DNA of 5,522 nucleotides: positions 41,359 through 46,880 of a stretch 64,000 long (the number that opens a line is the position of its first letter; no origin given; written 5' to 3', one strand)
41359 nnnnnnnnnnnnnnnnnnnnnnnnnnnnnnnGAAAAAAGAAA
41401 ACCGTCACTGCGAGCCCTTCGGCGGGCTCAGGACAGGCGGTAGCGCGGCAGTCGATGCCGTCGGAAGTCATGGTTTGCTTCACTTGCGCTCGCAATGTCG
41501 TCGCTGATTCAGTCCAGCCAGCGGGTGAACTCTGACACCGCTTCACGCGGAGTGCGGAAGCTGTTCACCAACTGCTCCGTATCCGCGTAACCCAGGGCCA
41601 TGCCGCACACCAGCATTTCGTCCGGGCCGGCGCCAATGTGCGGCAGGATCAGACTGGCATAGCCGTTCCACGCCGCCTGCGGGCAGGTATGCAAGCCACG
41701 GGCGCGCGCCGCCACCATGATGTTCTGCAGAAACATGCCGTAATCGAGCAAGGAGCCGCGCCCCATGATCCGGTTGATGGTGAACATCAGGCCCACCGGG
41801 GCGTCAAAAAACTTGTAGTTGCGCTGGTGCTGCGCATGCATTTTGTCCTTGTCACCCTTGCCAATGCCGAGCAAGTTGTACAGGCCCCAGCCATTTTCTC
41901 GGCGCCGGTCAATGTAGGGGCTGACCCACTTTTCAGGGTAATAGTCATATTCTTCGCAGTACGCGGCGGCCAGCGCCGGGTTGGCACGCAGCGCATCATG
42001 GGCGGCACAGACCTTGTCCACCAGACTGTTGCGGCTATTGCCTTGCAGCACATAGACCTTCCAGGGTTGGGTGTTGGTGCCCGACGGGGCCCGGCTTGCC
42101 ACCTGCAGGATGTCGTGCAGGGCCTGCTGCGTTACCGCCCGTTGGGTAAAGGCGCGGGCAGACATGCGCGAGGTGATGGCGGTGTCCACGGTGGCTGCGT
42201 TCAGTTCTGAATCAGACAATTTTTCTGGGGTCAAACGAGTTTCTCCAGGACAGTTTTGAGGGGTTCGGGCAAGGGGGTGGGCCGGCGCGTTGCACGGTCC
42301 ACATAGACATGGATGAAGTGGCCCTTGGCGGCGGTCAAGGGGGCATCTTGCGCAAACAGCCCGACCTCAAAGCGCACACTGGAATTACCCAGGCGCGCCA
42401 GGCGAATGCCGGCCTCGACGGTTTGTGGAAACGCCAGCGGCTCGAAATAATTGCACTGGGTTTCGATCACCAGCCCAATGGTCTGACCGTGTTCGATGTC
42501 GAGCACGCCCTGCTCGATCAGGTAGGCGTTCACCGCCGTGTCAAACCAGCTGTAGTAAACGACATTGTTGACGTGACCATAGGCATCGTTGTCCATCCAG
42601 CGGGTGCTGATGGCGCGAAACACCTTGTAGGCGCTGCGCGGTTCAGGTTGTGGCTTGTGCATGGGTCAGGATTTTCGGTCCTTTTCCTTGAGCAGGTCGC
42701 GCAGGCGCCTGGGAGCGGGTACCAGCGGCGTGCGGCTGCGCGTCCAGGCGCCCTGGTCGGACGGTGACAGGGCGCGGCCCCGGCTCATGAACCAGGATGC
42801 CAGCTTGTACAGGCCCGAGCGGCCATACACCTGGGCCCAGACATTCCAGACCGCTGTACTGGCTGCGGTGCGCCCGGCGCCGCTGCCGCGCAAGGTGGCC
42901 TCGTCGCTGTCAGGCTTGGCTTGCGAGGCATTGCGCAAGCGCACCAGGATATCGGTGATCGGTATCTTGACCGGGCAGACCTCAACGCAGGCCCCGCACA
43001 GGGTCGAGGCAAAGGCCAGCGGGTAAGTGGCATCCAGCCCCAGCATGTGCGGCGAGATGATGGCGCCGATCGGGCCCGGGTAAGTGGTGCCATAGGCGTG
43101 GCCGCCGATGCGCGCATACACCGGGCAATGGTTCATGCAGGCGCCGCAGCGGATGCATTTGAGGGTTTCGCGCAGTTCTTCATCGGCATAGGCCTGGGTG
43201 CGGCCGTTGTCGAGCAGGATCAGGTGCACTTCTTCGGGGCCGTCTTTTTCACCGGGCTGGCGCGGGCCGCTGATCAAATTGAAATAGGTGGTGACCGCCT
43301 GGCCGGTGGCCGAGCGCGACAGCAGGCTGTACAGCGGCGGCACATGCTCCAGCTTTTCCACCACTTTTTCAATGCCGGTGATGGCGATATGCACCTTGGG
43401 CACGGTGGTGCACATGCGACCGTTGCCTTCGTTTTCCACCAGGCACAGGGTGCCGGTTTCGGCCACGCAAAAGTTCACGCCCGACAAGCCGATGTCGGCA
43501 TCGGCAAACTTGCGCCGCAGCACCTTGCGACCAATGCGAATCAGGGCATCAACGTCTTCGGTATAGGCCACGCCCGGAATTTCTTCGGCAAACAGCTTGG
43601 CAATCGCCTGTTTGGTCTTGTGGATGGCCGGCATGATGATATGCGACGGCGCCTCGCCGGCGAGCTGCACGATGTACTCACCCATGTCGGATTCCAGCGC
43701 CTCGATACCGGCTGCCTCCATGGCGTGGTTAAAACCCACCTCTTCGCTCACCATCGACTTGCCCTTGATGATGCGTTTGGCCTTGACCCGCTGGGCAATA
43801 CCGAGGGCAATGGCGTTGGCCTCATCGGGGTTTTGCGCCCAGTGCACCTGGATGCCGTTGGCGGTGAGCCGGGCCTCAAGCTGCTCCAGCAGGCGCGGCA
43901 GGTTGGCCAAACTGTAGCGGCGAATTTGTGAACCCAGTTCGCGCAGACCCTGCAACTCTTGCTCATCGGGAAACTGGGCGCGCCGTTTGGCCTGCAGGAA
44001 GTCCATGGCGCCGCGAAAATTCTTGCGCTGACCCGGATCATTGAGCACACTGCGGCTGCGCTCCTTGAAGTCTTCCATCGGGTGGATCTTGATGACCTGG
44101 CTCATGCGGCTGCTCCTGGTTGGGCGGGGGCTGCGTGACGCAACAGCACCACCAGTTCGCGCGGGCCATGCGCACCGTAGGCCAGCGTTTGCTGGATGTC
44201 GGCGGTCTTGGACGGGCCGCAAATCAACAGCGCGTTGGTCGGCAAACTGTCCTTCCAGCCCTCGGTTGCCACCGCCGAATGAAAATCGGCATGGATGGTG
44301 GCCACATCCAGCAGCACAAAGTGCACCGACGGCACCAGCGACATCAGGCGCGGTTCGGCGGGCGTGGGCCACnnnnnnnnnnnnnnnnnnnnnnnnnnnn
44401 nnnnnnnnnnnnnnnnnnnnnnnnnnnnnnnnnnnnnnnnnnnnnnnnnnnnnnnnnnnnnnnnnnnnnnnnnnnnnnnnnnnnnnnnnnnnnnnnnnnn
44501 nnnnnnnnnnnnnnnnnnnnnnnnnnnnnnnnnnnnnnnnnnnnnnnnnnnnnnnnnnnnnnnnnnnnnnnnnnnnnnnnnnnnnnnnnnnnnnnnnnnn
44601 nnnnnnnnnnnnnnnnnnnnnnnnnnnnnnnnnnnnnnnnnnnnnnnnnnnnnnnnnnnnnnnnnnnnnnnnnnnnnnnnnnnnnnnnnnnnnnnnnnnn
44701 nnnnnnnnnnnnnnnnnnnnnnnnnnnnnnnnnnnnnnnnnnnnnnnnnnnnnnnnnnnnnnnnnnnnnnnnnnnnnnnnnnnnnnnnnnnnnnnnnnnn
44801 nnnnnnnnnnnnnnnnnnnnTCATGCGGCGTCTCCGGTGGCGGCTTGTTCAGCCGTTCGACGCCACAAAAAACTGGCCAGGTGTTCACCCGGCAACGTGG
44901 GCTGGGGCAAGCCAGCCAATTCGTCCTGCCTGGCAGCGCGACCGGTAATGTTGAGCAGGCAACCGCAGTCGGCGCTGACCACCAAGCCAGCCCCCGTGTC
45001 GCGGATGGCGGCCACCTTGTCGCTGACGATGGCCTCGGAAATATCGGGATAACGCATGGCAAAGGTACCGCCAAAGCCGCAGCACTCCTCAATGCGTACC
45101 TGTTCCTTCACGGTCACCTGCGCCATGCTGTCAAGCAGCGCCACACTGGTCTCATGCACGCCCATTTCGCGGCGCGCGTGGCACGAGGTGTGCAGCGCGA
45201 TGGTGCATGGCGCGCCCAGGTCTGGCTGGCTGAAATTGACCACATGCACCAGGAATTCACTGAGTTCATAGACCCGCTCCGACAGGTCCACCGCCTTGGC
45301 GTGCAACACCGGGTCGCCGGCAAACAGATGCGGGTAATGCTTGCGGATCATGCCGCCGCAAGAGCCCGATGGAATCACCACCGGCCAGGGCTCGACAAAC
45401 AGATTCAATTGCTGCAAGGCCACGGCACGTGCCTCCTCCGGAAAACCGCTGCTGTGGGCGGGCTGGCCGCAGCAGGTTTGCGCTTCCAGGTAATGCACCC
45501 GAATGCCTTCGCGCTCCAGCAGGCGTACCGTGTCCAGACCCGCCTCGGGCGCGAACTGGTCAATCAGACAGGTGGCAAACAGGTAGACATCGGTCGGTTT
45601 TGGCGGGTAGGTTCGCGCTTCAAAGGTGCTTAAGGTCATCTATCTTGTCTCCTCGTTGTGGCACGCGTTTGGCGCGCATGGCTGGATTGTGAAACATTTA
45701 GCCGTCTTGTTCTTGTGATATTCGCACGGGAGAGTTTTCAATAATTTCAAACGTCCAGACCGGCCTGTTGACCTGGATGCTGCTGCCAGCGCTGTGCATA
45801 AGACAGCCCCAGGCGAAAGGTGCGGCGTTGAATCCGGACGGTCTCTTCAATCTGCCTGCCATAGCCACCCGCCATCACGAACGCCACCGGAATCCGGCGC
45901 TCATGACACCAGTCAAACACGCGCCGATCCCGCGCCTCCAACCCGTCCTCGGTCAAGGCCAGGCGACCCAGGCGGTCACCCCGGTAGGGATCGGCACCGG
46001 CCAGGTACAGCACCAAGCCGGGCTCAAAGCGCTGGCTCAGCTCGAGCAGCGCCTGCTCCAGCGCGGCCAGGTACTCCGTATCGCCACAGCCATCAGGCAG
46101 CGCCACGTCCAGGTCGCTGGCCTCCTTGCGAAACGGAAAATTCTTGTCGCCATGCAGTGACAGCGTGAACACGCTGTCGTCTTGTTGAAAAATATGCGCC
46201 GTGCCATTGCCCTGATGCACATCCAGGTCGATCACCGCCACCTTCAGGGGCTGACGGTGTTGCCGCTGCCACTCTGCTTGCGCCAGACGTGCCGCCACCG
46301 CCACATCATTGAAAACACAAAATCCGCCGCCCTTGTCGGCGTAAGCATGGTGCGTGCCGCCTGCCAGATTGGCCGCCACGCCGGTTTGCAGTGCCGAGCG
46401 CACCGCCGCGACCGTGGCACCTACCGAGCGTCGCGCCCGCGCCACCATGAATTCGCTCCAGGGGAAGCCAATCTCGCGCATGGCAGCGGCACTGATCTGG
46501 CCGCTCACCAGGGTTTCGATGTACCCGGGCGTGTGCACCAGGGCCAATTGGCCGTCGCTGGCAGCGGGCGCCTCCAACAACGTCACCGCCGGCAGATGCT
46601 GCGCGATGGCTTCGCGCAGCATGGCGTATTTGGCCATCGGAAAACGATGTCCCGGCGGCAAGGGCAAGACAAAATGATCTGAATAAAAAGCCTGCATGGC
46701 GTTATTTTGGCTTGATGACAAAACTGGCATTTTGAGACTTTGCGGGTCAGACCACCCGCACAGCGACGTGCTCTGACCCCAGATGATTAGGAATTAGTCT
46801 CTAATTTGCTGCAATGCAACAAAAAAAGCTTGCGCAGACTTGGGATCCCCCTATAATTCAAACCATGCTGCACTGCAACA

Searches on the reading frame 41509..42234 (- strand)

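Call 49: search_protein_families(library=pfam, proteins=[window:41509-42234:-], max_evalue=0.00001)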
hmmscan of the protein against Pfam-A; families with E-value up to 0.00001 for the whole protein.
window:41509-42234:- (241 aa): 2 families
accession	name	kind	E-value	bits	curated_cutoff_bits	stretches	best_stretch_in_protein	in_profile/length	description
PF00881.29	Nitroreductase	-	1.9e-26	93.7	23.5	1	20-216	1-167/167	Nitroreductase family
PF14512.11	TM1586_NiRdase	-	2.5e-09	37.5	27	0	160-232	79-147/215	Putative TM nitroreductase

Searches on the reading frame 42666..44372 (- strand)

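Call 12: search_protein_families(library=pfam, proteins=[window:42666-44372:-], max_evalue=0.00001)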
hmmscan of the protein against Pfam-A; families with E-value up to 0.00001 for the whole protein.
window:42666-44372:- (568 aa): 6 families
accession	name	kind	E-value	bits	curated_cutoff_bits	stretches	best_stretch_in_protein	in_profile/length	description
PF02589.21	LUD_dom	-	4.4e-48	163.9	22.6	1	162-387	1-189/189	LUD domain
PF11870.13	LutB_C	-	4.9e-22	78.5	26.8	1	478-564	1-86/88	Lactate utilisation protein B, C-terminal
PF13183.11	Fer4_8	-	9.8e-14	52.1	27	1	404-470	3-68/68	4Fe-4S dicluster domain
PF00037.32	Fer4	-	2.2e-08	34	21.1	0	405-420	7-22/24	4Fe-4S binding domain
PF13237.11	Fer4_10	-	3.5e-08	33.7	25.5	0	402-422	5-22/53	4Fe-4S dicluster domain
PF13534.11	Fer4_17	-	1.8e-06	28.8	22.2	1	405-470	1-60/61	4Fe-4S dicluster domain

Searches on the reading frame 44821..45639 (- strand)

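Call 50: search_protein_families(library=pfam, proteins=[window:44821-45639:-], max_evalue=0.00001)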
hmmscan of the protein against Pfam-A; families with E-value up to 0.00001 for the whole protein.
window:44821-45639:- (272 aa): 1 family
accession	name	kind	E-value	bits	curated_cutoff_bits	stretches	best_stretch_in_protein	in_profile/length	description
PF02754.22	CCG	-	5.4e-28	97.4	20.6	2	19-99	2-85/85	Cysteine-rich domain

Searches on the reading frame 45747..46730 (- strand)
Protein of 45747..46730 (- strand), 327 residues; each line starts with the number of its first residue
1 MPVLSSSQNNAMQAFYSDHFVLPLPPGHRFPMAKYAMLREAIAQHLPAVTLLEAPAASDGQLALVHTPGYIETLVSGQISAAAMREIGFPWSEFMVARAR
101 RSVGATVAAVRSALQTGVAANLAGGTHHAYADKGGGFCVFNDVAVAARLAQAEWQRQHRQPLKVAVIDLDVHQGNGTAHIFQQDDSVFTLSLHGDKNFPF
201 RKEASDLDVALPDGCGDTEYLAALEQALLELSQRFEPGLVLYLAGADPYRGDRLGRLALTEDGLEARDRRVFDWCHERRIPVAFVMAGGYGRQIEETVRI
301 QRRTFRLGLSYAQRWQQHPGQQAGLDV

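Call 50: search_protein_families(library=pfam, proteins=[window:45747-46730:-], max_evalue=0.00001)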
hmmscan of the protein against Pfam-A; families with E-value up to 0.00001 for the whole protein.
window:45747-46730:- (327 aa): 1 family
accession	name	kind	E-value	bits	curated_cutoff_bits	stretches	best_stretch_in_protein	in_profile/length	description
PF00850.24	Hist_deacetyl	-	8.4e-62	209.6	27.9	1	33-293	6-285/298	Histone deacetylase domain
